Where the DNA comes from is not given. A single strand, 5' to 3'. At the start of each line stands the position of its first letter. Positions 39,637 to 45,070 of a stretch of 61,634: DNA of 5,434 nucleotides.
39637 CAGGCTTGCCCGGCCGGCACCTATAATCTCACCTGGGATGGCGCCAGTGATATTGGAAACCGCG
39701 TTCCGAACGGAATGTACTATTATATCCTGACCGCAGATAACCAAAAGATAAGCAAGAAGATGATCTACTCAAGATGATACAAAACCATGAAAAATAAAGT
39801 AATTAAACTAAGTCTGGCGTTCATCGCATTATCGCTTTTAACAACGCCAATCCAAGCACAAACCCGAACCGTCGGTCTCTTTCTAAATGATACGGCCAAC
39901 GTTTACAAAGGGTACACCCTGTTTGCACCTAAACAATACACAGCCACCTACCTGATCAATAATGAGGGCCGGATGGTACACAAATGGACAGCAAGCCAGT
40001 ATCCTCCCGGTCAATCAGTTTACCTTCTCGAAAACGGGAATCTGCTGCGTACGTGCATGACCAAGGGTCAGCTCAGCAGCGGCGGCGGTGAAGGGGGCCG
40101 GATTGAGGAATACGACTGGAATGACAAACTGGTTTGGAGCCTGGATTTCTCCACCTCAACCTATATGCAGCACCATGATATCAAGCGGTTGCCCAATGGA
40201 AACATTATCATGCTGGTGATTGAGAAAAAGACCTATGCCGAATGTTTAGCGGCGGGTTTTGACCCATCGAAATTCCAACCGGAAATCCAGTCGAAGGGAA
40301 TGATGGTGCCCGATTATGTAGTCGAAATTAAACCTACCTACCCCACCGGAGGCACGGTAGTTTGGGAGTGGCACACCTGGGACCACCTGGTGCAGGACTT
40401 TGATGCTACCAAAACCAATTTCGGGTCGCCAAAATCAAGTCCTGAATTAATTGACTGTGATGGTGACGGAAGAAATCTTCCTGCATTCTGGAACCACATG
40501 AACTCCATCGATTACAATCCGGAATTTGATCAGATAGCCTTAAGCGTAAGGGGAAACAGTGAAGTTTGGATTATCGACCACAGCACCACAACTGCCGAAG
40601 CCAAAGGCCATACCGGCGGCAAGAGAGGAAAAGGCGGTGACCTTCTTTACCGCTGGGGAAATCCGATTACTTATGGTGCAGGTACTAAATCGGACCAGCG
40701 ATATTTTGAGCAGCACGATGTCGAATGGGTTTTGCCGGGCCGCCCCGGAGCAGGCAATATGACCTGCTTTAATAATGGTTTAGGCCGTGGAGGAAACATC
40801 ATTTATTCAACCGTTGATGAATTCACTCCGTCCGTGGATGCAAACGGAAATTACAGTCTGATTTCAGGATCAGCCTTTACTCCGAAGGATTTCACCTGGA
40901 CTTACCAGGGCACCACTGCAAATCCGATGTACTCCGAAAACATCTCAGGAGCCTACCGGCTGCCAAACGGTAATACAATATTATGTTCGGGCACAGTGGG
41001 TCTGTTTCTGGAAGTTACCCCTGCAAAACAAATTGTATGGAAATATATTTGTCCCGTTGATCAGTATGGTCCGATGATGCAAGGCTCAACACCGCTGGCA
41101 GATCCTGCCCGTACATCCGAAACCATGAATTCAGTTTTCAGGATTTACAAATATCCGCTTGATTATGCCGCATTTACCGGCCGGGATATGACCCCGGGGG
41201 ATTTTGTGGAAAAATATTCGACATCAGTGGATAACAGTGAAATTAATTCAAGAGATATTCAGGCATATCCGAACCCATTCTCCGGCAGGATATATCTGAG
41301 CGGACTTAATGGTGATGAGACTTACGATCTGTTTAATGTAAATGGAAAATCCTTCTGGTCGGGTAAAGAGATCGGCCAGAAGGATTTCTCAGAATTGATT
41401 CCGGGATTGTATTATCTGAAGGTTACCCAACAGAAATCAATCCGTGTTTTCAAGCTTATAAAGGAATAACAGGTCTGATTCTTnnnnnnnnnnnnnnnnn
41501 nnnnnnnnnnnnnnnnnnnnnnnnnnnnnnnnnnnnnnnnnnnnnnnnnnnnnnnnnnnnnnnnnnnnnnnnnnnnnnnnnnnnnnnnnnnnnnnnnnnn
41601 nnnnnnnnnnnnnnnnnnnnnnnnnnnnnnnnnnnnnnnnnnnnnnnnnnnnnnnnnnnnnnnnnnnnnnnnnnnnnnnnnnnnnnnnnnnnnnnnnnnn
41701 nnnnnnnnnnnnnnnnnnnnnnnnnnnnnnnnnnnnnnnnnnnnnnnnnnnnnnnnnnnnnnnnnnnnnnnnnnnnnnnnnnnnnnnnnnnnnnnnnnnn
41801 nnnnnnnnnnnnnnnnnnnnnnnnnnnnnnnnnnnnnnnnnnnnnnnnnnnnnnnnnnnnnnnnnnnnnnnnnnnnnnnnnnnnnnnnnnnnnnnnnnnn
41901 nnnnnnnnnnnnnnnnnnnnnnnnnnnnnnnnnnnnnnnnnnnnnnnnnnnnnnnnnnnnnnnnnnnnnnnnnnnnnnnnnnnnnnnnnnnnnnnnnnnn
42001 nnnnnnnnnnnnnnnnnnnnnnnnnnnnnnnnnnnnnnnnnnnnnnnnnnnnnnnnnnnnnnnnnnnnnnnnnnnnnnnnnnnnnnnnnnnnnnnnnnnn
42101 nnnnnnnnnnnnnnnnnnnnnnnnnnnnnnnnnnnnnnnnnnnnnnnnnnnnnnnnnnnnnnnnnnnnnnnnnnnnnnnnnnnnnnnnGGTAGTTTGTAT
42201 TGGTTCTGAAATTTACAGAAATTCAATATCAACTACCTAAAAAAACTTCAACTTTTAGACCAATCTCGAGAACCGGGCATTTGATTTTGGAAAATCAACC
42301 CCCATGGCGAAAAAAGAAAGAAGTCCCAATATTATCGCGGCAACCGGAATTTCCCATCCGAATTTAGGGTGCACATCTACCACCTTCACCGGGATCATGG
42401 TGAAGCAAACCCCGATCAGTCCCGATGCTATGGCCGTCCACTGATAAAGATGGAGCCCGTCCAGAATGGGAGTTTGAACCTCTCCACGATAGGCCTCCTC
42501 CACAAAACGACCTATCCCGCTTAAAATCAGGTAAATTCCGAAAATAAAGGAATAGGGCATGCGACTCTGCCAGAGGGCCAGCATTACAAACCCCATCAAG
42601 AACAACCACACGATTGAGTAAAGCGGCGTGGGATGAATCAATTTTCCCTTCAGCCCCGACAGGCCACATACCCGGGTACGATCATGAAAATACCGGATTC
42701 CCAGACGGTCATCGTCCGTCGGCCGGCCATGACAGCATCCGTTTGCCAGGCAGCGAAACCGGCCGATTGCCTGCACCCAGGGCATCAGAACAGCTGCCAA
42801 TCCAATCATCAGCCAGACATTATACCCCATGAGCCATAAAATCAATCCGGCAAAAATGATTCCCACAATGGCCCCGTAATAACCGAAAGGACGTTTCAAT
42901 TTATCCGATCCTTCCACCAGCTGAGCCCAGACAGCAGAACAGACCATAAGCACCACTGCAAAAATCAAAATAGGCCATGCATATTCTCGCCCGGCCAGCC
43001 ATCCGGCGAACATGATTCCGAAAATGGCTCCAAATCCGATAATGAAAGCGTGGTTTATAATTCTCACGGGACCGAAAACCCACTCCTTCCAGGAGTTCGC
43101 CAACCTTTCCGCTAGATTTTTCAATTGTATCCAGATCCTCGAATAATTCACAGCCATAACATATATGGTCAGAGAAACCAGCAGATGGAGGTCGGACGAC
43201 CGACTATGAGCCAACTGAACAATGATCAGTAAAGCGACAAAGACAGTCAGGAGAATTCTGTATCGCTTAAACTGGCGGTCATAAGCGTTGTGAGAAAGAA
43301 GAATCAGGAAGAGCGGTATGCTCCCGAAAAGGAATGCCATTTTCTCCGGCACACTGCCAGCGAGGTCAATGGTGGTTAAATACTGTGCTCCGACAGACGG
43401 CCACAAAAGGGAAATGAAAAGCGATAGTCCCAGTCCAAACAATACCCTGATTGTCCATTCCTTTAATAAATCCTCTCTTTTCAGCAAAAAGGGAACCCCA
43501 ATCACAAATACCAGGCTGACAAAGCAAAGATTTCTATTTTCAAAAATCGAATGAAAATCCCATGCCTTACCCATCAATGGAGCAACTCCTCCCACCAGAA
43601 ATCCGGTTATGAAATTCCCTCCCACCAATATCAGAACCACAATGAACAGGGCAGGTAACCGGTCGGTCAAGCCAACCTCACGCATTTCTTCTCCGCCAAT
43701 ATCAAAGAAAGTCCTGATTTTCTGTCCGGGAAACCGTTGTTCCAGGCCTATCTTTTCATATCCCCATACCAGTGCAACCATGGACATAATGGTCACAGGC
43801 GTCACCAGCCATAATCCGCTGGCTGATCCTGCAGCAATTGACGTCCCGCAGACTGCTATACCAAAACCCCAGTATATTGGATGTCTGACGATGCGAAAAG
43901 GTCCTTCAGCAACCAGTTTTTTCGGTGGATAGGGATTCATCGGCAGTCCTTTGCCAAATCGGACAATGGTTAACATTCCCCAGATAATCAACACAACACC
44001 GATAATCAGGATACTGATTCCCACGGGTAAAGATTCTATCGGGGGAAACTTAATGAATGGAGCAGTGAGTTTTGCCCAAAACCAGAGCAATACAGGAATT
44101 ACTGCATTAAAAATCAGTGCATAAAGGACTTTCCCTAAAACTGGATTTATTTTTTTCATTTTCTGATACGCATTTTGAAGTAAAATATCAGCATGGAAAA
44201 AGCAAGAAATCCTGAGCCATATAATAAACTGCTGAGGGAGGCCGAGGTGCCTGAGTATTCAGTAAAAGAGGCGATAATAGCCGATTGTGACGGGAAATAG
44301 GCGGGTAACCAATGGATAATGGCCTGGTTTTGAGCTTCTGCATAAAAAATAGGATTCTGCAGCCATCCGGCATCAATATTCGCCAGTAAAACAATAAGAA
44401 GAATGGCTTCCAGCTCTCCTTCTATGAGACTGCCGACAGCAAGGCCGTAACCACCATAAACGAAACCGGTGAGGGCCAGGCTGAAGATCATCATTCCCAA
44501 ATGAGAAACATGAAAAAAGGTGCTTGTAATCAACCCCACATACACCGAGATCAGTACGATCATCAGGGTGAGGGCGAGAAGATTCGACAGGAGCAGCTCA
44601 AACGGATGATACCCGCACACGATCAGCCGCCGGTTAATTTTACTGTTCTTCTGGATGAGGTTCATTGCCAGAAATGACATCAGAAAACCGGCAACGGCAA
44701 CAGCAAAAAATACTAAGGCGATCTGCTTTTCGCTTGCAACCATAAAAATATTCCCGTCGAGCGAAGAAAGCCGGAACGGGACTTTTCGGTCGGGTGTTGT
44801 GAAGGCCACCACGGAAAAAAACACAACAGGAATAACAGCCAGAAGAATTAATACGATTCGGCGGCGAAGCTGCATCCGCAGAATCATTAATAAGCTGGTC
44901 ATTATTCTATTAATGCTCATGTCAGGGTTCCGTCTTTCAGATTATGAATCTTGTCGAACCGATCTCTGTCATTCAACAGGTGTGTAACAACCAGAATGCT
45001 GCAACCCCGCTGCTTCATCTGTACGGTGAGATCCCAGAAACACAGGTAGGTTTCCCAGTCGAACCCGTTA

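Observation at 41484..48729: Eight-gene, translationally coupled operon joining a catalytic-subunit-less cytochrome c / FeS / NrfD redox module to a CrtC-like protein, an ABC-2 exporter, an ICMT-Lgt-like fusion and an outer-membrane barrel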

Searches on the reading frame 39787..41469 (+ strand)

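Call 4: search_protein_families(library=pfam, proteins=[window:39787-41469:+], max_evalue=0.01)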
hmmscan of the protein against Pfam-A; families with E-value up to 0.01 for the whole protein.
window:39787-41469:+ (560 aa): 3 families
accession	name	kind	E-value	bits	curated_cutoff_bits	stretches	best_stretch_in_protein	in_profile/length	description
PF05935.17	Arylsulfotrans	-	1.5e-17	64.1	24.2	1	52-407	28-337/374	Arylsulfotransferase (ASST)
PF18962.6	Por_Secre_tail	-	1.9e-06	28.5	27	1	494-556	2-72/75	Secretion system C-terminal sorting domain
PF14269.12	Arylsulfotran_2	-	3.3e-05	23.9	27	1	81-420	5-298/301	Arylsulfotransferase (ASST)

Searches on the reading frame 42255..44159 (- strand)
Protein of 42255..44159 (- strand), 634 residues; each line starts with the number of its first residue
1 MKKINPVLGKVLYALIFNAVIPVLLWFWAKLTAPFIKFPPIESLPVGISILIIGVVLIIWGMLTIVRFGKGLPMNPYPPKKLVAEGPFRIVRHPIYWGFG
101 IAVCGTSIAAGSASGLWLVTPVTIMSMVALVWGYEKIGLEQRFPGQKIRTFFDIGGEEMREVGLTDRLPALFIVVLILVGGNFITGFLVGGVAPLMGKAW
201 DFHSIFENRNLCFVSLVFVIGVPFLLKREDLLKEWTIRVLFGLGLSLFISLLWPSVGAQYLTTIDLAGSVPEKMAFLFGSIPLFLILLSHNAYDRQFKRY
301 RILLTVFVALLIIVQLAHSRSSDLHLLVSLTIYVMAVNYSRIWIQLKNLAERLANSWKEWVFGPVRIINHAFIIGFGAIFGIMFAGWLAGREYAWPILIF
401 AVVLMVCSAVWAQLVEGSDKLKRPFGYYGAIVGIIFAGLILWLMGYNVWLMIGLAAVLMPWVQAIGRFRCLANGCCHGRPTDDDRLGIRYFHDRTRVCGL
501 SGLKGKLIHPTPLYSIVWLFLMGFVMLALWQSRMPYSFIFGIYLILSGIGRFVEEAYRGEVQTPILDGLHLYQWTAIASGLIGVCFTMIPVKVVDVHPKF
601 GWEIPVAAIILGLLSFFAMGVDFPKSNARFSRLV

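Call 3: search_protein_families(library=pfam, proteins=[window:42255-44159:-], max_evalue=0.01)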
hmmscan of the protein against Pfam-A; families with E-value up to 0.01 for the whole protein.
window:42255-44159:- (634 aa): 4 families
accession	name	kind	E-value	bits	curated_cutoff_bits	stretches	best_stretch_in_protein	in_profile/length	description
PF01790.23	LGT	-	2.5e-20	73.3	24.9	1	363-588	7-239/240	Prolipoprotein diacylglyceryl transferase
PF04191.18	PEMT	-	7e-11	42.9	25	1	46-131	5-91/105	Phospholipid methyltransferase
PF04140.19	ICMT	-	7e-05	23.6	24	1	49-113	3-67/95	Isoprenylcysteine carboxyl methyltransferase (ICMT) family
PF09685.15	DUF4870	-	0.0014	19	25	1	13-132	17-87/107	Domain of unknown function (DUF4870)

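Call 6: search_protein_families(library=ncbifam, proteins=[window:42255-44159:-], max_evalue=0.01)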
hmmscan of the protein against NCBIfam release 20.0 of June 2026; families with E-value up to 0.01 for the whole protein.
window:42255-44159:- (634 aa): 2 families
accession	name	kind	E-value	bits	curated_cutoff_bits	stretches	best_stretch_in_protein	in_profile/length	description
NF000778.0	PRK00052.3-4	equivalog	1.9e-15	57.2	334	1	424-588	85-242/252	prolipoprotein diacylglyceryl transferase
TIGR00544.1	lgt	equivalog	5.5e-09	35.8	118.9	1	425-561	99-237/280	prolipoprotein diacylglyceryl transferase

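Call 48: search_solved_structures(query=window:42255-44159:-, max_evalue=1, show_alignments=4)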
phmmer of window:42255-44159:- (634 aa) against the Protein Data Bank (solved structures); distinct sequences matched with E-value up to 1: 0.

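Call 53: list_cluster_members(proteins=[P0001, P0002, window:42255-44159:-, window:41484-42188:-])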
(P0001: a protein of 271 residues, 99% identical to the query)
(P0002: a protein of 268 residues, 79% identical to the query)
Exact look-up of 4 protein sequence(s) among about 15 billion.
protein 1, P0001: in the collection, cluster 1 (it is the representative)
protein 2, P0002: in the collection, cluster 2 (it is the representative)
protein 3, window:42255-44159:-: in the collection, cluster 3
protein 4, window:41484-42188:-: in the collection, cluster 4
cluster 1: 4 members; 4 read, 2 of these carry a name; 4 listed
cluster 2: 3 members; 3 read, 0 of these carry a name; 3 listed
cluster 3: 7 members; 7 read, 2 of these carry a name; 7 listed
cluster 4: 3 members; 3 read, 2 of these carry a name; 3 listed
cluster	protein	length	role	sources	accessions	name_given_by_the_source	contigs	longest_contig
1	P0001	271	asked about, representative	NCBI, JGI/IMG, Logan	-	hypothetical protein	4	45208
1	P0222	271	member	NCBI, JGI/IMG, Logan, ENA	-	-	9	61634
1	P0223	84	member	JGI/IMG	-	hypothetical protein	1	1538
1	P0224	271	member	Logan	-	-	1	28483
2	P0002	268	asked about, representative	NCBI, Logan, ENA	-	-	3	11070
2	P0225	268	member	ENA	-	-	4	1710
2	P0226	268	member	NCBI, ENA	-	-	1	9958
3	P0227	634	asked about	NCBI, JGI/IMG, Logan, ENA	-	-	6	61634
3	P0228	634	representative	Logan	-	-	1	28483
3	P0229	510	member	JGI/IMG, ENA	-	-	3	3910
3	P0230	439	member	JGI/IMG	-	-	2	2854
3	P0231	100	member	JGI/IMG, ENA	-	hypothetical protein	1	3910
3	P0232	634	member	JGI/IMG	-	protein-S-isoprenylcysteine O-methyltransferase Ste14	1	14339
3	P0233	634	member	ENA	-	-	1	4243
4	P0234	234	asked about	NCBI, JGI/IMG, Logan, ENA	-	-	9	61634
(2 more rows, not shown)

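Call 59: search_solved_structures(query=A4, max_evalue=1, show_alignments=3)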
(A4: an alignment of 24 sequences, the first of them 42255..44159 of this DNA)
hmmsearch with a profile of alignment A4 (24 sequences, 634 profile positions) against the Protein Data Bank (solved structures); distinct sequences matched with E-value up to 1: 1.
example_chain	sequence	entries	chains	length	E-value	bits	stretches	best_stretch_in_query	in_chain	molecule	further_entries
4a2n_B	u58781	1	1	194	0.29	12.7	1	81-112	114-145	ISOPRENYLCYSTEINE CARBOXYL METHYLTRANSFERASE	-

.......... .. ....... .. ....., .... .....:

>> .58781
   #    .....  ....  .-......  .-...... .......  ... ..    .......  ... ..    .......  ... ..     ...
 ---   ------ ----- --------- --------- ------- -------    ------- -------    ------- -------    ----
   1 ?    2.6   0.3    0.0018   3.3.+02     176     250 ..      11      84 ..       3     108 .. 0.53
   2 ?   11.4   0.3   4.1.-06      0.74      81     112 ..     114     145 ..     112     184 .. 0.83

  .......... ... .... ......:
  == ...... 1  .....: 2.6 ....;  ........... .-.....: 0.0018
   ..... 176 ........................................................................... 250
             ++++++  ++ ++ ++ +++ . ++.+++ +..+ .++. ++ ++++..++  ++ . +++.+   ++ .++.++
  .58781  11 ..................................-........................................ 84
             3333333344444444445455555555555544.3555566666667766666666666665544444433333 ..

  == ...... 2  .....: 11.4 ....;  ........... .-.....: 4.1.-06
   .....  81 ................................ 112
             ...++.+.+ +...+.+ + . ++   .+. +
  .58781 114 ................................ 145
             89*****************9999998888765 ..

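Call 73: search_protein_families(library=pfam, alignment_id=A4, max_evalue=0.01)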
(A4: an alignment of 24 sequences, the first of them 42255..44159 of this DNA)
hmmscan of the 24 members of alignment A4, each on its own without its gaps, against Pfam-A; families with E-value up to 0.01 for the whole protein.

A. member 1, window:42255-44159:- (634 aa): 4 families
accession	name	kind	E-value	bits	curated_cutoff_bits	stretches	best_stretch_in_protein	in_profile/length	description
PF01790.23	LGT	-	2.5e-20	73.3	24.9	1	363-588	7-239/240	Prolipoprotein diacylglyceryl transferase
PF04191.18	PEMT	-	7e-11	42.9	25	1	46-131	5-91/105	Phospholipid methyltransferase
PF04140.19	ICMT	-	7e-05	23.6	24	1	49-113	3-67/95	Isoprenylcysteine carboxyl methyltransferase (ICMT) family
PF09685.15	DUF4870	-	0.0014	19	25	1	13-132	17-87/107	Domain of unknown function (DUF4870)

B. families by the number of members that match (of 24 scanned): 8 families
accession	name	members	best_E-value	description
PF01790.23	LGT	24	3.1e-23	Prolipoprotein diacylglyceryl transferase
PF04191.18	PEMT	24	4.3e-11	Phospholipid methyltransferase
PF04140.19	ICMT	20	1.3e-06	Isoprenylcysteine carboxyl methyltransferase (ICMT) family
PF14378.12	PAP2_3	7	1.5e-16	PAP2 superfamily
PF01569.27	PAP2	4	3.6e-07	PAP2 superfamily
PF14360.12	PAP2_C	1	0.0005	PAP2 superfamily C-terminal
PF09685.15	DUF4870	1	0.0014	Domain of unknown function (DUF4870)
PF06966.17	DUF1295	1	0.0072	Protein of unknown function (DUF1295)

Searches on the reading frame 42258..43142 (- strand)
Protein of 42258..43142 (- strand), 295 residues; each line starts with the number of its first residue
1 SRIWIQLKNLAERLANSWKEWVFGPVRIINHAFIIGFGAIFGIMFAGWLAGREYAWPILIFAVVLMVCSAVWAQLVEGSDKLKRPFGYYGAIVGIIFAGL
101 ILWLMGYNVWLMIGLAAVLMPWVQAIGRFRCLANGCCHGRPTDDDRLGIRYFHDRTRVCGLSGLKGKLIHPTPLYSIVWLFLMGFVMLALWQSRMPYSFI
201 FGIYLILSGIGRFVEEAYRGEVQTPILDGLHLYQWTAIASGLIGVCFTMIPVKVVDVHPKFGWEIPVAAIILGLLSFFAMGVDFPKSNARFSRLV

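Call 60: search_solved_structures(query=window:42258-43142:-, max_evalue=10, show_alignments=3)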
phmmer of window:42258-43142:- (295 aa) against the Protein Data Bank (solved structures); distinct sequences matched with E-value up to 10: 0.

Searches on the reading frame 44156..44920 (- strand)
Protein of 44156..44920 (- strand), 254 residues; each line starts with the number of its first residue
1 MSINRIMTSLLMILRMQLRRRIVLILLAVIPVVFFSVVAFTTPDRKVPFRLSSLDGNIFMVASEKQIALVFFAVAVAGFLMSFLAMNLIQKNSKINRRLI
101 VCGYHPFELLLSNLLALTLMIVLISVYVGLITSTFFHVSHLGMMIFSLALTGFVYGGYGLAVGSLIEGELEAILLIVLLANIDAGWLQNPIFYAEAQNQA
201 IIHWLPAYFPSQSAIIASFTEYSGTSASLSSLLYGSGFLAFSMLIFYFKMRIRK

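Call 3: search_protein_families(library=pfam, proteins=[window:44156-44920:-], max_evalue=0.01)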
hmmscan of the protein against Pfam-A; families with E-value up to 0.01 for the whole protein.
window:44156-44920:- (254 aa): 1 family
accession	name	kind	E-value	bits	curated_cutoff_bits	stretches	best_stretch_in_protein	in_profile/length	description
PF12698.13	ABC2_membrane_3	-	7.2e-08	32.3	31.6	1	66-246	162-341/347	ABC-2 family transporter protein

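Call 6: search_protein_families(library=ncbifam, proteins=[window:44156-44920:-], max_evalue=0.01)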
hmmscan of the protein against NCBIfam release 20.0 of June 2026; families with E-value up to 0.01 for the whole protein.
window:44156-44920:- (254 aa): 0 families
